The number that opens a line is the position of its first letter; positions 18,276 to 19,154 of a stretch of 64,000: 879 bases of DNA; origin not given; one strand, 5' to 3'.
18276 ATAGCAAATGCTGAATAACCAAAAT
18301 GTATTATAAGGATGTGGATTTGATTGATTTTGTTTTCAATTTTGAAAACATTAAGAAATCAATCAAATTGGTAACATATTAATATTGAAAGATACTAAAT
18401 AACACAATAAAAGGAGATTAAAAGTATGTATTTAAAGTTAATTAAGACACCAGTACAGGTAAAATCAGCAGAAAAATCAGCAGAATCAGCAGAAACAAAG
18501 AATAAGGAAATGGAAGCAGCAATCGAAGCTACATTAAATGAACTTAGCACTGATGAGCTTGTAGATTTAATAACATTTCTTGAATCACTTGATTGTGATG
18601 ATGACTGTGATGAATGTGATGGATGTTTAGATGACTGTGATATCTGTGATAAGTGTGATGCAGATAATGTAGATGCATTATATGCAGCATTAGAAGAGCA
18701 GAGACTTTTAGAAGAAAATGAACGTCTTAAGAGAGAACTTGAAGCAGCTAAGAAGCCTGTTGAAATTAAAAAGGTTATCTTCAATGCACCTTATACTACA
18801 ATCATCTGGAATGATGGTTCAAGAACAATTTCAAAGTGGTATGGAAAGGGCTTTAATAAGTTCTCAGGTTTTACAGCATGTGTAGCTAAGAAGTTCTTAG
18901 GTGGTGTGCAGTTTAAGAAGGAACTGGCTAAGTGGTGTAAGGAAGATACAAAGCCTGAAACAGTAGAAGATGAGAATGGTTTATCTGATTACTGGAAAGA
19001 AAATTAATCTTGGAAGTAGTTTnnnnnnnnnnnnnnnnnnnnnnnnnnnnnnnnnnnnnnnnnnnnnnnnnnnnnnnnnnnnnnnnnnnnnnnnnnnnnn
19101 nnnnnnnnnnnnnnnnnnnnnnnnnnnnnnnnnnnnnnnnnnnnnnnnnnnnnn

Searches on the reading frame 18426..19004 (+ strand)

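Call 46: search_protein_families(library=pfam, proteins=[window:18426-19004:+], max_evalue=0.001)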
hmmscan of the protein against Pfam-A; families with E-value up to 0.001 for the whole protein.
window:18426-19004:+ (193 aa): 1 family
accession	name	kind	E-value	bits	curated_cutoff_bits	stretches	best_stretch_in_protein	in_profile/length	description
PF25385.1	HEAT_MEC1_N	-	0.0007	18.5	27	1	11-93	423-506/723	MEC1-like, HEAT repeats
